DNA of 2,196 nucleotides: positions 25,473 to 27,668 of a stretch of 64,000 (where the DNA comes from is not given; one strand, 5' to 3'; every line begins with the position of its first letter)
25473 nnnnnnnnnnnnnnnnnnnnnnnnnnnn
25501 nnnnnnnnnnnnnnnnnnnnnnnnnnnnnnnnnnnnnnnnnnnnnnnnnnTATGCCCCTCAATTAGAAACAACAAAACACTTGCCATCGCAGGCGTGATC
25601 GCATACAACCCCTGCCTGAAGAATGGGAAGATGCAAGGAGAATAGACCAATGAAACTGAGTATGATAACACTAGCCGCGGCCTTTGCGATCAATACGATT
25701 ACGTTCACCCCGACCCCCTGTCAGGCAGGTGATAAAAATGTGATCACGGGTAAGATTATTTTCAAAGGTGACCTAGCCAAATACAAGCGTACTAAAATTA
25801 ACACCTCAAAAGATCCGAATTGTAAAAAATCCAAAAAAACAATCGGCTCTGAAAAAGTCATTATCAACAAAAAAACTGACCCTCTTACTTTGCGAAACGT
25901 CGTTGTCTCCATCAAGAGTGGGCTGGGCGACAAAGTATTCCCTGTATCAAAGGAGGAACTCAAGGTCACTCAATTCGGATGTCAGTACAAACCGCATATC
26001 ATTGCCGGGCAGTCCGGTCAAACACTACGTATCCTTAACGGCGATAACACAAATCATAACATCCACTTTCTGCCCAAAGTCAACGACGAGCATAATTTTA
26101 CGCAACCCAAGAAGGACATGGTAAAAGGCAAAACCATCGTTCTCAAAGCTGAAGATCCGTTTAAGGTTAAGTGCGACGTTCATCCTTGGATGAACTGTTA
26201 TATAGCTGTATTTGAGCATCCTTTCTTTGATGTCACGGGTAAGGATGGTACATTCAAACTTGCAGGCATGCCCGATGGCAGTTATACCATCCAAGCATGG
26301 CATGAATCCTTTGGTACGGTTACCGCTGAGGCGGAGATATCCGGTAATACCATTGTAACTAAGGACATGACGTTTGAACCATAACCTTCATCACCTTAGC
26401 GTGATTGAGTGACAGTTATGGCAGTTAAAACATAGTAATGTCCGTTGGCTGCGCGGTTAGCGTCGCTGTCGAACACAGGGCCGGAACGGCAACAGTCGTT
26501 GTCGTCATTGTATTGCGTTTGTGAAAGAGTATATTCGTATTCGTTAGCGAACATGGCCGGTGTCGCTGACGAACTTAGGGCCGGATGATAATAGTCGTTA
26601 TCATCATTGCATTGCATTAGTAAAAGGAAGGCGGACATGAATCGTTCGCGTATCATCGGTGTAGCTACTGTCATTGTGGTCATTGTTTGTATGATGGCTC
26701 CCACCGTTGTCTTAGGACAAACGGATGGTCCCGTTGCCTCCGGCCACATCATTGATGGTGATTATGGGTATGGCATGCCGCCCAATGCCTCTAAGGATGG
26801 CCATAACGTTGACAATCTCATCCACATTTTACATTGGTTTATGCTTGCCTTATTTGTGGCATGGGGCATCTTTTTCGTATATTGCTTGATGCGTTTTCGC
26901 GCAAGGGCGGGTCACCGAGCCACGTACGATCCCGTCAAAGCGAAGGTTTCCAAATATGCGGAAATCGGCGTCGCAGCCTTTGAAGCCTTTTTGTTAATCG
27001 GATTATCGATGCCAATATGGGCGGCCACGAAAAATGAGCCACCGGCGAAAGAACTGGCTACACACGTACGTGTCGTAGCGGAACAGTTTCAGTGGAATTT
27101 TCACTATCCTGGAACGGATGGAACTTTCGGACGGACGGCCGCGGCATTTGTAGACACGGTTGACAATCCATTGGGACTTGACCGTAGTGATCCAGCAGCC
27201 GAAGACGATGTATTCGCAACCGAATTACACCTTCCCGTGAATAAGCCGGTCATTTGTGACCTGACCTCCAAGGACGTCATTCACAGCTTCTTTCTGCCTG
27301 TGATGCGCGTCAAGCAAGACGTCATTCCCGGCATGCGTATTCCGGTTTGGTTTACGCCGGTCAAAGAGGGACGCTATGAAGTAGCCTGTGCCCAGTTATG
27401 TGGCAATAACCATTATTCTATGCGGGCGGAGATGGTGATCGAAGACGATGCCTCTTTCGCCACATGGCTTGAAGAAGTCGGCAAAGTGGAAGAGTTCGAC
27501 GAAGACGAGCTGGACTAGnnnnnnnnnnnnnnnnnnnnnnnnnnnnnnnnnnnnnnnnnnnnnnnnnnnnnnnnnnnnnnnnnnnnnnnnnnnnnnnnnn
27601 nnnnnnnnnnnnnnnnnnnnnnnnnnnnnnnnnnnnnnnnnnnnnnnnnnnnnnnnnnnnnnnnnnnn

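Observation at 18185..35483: A 17-kb co-directional super-operon encoding a complete quinol-to-O2 chain plus its biogenesis factors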

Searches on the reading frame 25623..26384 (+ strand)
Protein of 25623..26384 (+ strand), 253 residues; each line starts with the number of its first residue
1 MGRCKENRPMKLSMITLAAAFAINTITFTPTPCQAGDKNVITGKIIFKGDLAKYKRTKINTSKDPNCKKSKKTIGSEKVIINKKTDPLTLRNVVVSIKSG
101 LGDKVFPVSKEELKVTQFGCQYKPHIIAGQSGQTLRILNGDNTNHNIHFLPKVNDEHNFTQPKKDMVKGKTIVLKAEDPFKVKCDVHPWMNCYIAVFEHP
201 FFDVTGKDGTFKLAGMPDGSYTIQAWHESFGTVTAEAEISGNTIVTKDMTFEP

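Call 4: search_protein_families(library=pfam, proteins=[window:25623-26384:+], max_evalue=0.01)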
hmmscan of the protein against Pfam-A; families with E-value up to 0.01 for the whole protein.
window:25623-26384:+ (253 aa): 2 families
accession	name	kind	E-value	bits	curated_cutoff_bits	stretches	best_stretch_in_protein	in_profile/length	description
PF13620.12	CarboxypepD_reg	-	4.6e-05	24.1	32.3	1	204-249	33-79/82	Carboxypeptidase regulatory-like domain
PF13715.12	CarbopepD_reg_2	-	0.00064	20.1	32.2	1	204-243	29-68/88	CarboxypepD_reg-like domain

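Call 16: search_solved_structures(query=window:25623-26381:+, max_evalue=1, show_alignments=2)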
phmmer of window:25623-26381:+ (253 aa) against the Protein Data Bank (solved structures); distinct sequences matched with E-value up to 1: 10.
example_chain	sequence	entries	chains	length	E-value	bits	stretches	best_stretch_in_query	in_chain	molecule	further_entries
4oq1_A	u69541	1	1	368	0.12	15.1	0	177-226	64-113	Cell wall surface anchor family protein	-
2gb2_A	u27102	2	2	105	0.31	13.8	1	127-194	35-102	Amicyanin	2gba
1sf3_A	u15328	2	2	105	0.31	13.8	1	127-194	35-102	Amicyanin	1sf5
4p5r_A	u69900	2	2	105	0.31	13.7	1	126-194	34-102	Amicyanin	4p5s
9hyu_u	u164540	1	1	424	0.36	13.5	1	34-87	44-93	Photosystem I protein (PsaV)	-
1sfd_A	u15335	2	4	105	0.42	13.3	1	127-194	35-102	Amicyanin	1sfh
2qdv_A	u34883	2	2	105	0.42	13.3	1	127-194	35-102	Amicyanin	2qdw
1mda_A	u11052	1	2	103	0.56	12.9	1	127-194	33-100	AMICYANIN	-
1aac_A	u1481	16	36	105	0.58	12.8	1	127-194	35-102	AMICYANIN | PROTEIN (AMICYANIN)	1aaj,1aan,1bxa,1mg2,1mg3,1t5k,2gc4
9c7v_B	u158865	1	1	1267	0.83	12.3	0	205-244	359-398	BOS complex subunit NOMO2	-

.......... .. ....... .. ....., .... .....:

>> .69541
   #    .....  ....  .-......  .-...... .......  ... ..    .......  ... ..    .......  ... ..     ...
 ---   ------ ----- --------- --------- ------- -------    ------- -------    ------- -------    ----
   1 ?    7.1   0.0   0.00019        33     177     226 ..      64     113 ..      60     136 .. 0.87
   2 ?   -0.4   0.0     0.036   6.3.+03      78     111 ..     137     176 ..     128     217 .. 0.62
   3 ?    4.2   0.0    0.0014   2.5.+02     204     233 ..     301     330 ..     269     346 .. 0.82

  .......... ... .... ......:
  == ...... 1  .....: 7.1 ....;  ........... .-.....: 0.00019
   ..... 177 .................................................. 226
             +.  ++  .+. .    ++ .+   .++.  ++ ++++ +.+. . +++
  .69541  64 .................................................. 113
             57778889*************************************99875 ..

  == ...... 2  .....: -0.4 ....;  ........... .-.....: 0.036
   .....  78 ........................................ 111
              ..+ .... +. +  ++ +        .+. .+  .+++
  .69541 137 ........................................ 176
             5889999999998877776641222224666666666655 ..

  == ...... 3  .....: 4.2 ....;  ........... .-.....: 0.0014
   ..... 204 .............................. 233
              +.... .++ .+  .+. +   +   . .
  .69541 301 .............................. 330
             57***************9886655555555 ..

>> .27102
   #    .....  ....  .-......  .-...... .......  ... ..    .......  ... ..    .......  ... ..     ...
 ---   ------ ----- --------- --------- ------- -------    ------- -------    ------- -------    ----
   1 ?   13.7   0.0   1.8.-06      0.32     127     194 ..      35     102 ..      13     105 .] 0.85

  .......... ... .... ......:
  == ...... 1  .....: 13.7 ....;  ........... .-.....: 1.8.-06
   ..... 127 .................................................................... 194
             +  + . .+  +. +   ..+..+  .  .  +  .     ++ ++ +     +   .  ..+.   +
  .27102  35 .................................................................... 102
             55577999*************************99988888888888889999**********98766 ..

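Call 17: search_protein_families(library=ncbifam, proteins=[window:25623-26381:+], max_evalue=0.01)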
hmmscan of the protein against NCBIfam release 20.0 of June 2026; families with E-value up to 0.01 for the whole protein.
window:25623-26381:+ (253 aa): 1 family
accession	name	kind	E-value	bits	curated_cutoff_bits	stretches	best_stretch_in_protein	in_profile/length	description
TIGR02657.1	amicyanin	equivalog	0.0041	17.5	110.2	1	130-195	16-81/83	amicyanin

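Call 18: find_homologous_proteins(query=window:25623-26381:+, max_evalue=0.001)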
Query window:25623-26381:+ (253 aa): 561 proteins with E <= 0.001 among 983 candidates; the best 120 are listed.
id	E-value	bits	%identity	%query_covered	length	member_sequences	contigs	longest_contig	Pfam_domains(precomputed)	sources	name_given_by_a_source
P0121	1.1e-133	462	80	96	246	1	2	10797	PF13620.13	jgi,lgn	-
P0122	7.0e-131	453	79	96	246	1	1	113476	PF13620.13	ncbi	-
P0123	1.3e-125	436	76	96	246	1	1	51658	PF13620.13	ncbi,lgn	-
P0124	5.3e-103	362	62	97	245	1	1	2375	PF13620.13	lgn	-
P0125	1.2e-98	348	69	86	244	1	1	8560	PF13715.13,PF14686.13,PF13620.13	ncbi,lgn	-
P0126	3.1e-98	346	63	96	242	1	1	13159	PF14686.13,PF13620.13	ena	-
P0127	5.8e-98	345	65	90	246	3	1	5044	PF13715.13,PF13620.13,PF09430.17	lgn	-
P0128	1.2e-97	344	64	94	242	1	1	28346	PF13620.13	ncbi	-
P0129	1.4e-96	341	61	97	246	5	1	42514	PF13620.13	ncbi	-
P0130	5.7e-96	339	61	94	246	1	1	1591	PF13620.13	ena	-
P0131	1.6e-95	337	59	96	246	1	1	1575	PF14686.13,PF13620.13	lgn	-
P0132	3.1e-95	336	59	96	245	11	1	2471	PF13620.13,PF09430.17,PF22904.4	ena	-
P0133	3.6e-95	336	65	87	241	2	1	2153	PF13715.13,PF14686.13,PF13620.13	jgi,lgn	-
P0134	2.7e-94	333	57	99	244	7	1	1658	PF13715.13,PF14686.13,PF13620.13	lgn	-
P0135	6.4e-94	332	60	96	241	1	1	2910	PF13620.13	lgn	-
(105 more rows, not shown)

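Call 26: predict_structure(alignment_id=A2)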
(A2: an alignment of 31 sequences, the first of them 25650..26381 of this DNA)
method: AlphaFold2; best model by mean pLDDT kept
length: 244 residues; sequences in the alignment: 31
mean_pLDDT: 86.9   pTM: 0.82
mean pLDDT of the five models: 86.9, 86.7, 86.5, 85.7, 84.9
residues with pLDDT >= 90: 156; 70-90: 60; 50-70: 6; < 50: 22
segments of 3 or more residues with pLDDT < 50: 1-22
pLDDT, mean of each block of 10 residues (from residue 1): 46 45 59 97 93 81 87 96 98 91 92 94 95 85 82 86 94 87 95 97 94 98 97 93 97
secondary structure, 60 per line:
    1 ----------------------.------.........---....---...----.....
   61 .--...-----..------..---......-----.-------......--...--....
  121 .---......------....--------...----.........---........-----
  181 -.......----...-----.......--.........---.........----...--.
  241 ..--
elements in order: E30-38 H42-45 E49-51 H56-61 E64-66 E85-90 E104-109 E112-114 E117-121 E125-130 E137-140 E149-151 E156-164 E168-175 E182-188 E193-195 E201-207 E210-218 E222-230 E235-237 E240-242

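Call 29: fold_search(model_id=the predicted structure, library=pdb)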
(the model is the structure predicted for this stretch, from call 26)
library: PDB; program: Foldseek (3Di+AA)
matches with E <= 10: 1066; with E <= 0.001: 40
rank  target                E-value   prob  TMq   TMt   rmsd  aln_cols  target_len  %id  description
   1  6hbe_A                6.1e-05  1.00  0.30  0.18   7.1       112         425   19  Cu-containing nitrite reductase (NirK) from Thermus scotoductus SA-01 (released 2019-01-23)
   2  2idq                  6.5e-05  1.00  0.29  0.62   9.1       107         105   20  Structure of M98A mutant of amicyanin, Cu(II) (released 2007-03-13)
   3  1id2_A                8.5e-05  1.00  0.28  0.59   9.9       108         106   19  CRYSTAL STRUCTURE OF AMICYANIN FROM PARACOCCUS VERSUTUS (THIOBACILLUS VERSUTUS) (released 2001-04-11)
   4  1sf3                  1.1e-04  1.00  0.30  0.66   9.1       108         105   19  Structure of the reduced form of the P94A mutant of amicyanin (released 2004-07-27)
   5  5fc9_A                1.5e-04  1.00  0.26  0.62   5.0        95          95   21  Novel Purple Cupredoxin from Nitrosopumilus maritimus (released 2016-05-11)
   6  3rym_A                1.5e-04  1.00  0.30  0.64   9.6       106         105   18  Structure of Oxidized M98K mutant of Amicyanin (released 2011-11-23)
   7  2ux6                  1.6e-04  1.00  0.30  0.57   3.3       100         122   18  Pseudoazurin with engineered amicyanin ligand loop, oxidized form, pH 7.5 (released 2007-08-21)
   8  2gb2                  1.6e-04  1.00  0.28  0.61  13.1       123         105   17  The P52G mutant of amicyanin in the Cu(II) state. (released 2006-08-01)
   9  2qdv                  1.7e-04  1.00  0.29  0.61   9.1       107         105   21  Structure of the Cu(II) form of the M51A mutant of amicyanin (released 2007-12-11)
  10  6hbe_C                1.8e-04  1.00  0.30  0.18   7.1       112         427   19  Cu-containing nitrite reductase (NirK) from Thermus scotoductus SA-01 (released 2019-01-23)
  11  3ie9                  1.8e-04  1.00  0.27  0.58  10.2       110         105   19  Structure of oxidized M98L mutant of amicyanin (released 2009-10-06)
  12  3ply_A                1.8e-04  1.00  0.27  0.58  10.1       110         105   19  Structure of Oxidized P96G Mutant of Amicyanin (released 2011-02-09)
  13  5x31_A                2.0e-04  1.00  0.30  0.54   3.7       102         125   20  Pseudoazurin from Alcaligenes faecalis (space group P65) (released 2017-04-12)
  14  1sfd_A                2.0e-04  1.00  0.30  0.64   9.7       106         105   19  oxidized form of amicyanin mutant P94F (released 2004-07-27)
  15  4p5r                  2.0e-04  1.00  0.28  0.61  13.2       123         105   18  Structure of oxidized W45Y mutant of amicyanin (released 2014-04-23)
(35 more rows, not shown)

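Call 48: find_encoding_contigs(protein=P0122, flank=10000, max_places=1)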
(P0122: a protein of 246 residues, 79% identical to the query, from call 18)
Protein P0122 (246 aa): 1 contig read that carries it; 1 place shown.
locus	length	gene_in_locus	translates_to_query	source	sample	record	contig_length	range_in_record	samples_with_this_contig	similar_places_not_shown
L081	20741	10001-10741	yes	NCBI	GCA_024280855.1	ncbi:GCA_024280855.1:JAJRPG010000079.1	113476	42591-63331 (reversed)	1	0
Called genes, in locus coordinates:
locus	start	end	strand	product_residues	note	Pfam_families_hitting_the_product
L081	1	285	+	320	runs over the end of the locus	PF02567:PhzC-PhzF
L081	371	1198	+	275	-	PF00781:DAGK_cat, PF19279:YegS_C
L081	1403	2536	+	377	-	PF13646:HEAT_2 (faint)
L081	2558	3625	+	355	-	PF13370:Fer4_13 (weak), PF00355:Rieske (weak)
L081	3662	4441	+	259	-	PF00033:Cytochrome_B, PF14358:DUF4405 (weak), PF13631:Cytochrom_B_N_2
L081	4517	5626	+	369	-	PF00032:Cytochrom_B_C (weak)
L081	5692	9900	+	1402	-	PF13442:Cytochrome_CBB3 (faint), PF14495:Cytochrom_C550 (faint), PF14522:Cytochrome_C7 (faint), PF14537:Cytochrom_c3_2 (faint), PF22113:Mtrc-MtrF_II-IV_dom (faint), PF00034:Cytochrom_C (faint)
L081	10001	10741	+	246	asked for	PF13620:CarboxypepD_reg (weak)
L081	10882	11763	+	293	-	PF00116:COX2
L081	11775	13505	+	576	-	PF00115:COX1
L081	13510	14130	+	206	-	PF00510:COX3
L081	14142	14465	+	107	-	PF03626:COX4_pro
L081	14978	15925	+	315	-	PF02628:COX15-CtaA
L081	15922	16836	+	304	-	PF01040:UbiA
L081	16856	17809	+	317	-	PF02463:SMC_N (weak), PF00005:ABC_tran, PF13304:AAA_21 (faint), PF13732:DrrA1-3_C (weak)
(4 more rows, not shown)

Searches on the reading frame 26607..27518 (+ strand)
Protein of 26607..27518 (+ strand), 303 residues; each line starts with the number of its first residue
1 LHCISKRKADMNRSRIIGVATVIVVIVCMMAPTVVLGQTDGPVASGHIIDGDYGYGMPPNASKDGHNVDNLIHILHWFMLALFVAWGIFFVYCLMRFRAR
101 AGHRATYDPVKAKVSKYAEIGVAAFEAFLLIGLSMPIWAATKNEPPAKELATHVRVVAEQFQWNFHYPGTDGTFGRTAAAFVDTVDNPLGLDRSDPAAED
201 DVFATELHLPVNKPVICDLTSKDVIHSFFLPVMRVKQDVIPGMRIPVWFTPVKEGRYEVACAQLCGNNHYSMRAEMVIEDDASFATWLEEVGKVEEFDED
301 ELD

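Call 4: search_protein_families(library=pfam, proteins=[window:26607-27518:+], max_evalue=0.01)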
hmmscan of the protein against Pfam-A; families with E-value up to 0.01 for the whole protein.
window:26607-27518:+ (303 aa): 1 family
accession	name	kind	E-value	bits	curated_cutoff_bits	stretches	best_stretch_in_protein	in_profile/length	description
PF00116.26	COX2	-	1.8e-13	50.9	22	1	204-273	45-114/120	Cytochrome C oxidase subunit II, periplasmic domain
